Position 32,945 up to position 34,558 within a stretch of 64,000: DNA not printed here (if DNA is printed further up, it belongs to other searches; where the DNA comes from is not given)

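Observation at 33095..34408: Adaptor carries both a cohesin and a dockerin whose DNA is partly identical to the cargo dockerin: possible head-to-tail polymer and gene conversion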

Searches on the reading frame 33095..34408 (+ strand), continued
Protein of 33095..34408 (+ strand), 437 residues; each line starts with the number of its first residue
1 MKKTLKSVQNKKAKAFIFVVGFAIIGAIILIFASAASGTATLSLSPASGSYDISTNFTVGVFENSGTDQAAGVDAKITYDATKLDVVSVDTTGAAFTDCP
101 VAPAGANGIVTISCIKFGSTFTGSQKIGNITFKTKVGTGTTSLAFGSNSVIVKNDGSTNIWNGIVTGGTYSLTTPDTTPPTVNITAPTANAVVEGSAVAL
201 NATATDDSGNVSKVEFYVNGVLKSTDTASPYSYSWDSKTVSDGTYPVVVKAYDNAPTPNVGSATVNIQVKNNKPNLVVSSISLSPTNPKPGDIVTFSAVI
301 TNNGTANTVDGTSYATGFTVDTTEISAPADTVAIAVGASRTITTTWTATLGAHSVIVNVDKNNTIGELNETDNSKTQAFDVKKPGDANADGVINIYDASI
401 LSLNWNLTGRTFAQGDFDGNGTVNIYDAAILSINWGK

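Call 39: fold_search(model_id=the predicted structure, library=pdb)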
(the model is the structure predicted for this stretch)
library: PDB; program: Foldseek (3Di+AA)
matches with E <= 10: 1972; with E <= 0.001: 361
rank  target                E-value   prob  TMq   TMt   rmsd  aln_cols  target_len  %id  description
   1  3pdd                  1.3e-09  1.00  0.24  0.48   8.4       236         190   21  Structures of Clostridium thermocellum CbhA fibronectin(III)-like modules (released 2011-11-23)
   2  2w1n                  1.5e-09  1.00  0.26  0.44   8.5       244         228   16  cohesin and fibronectin type-III double module construct from the Clostridium perfringens glycoside hydrolase GH84C (released 2009-02-03)
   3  3lso_A                1.5e-09  1.00  0.17  0.16  22.7       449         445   12  Crystal structure of Putative membrane anchored protein from Corynebacterium diphtheriae (released 2010-02-23)
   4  4fl4_I                1.7e-09  1.00  0.26  0.36  27.4       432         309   12  Scaffoldin conformation and dynamics revealed by a ternary complex from the Clostridium thermocellum cellulosome (released 2012-06-27)
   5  4fl4_C                1.8e-09  1.00  0.25  0.35  27.7       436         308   11  Scaffoldin conformation and dynamics revealed by a ternary complex from the Clostridium thermocellum cellulosome (released 2012-06-27)
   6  2wng                  1.4e-08  1.00  0.20  0.26  14.2       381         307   12  complete extracellular structure of human signal regulatory protein (SIRP) alpha (released 2009-07-21)
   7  7sqc_F0               3.7e-08  1.00  0.23  0.28  11.9       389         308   12  Ciliary C1 central pair apparatus isolated from Chlamydomonas reinhardtii (released 2022-04-13)
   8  9ijj_C                6.3e-08  1.00  0.24  0.13  16.0       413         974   10  In situ structure of the central apparatus in mouse sperm axoneme. (released 2025-06-04)
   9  7s62                  7.3e-08  1.00  0.19  0.08  23.9       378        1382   11  Locally refined protomer structure of native-form oocyte/egg Alpha-2-Macroglobulin (A2Moo) tetramer (released 2022-01-05)
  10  6kge_A                8.6e-08  1.00  0.28  0.79   2.3       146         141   15  Crystal structure of CaDoc0917(R16D)-CaCohA2 complex at pH 5.5 (released 2020-07-08)
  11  6kgd_A                8.6e-08  1.00  0.27  0.75   3.6       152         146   14  Crystal structure of CaDoc0917(R49D)-CaCohA2 complex at pH 8.0 (released 2020-07-08)
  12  3ije_A                1.2e-07  1.00  0.18  0.11  18.8       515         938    9  Crystal structure of the complete integrin alhaVbeta3 ectodomain plus an Alpha/beta transmembrane fragment (released 2009-09-29)
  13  3prx_A                1.4e-07  1.00  0.22  0.08  28.2       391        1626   10  Structure of Complement C5 in Complex with CVF and SSL7 (released 2011-01-19)
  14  6kgf_C                1.5e-07  1.00  0.28  0.76   2.4       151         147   14  Crystal structure of CaDoc0917(R16D)-CaCohA2 complex at pH 8.2 (released 2020-07-08)
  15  9ijj_4I               1.8e-07  1.00  0.28  0.06  11.0       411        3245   10  In situ structure of the central apparatus in mouse sperm axoneme. (released 2025-06-04)
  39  4ums                  9.2e-07  1.00  0.26  0.65   3.9       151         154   18  The crystal structure of the seventh ScaB type I cohesin from Pseudobacteroides cellulosolvens (released 2015-05-06)
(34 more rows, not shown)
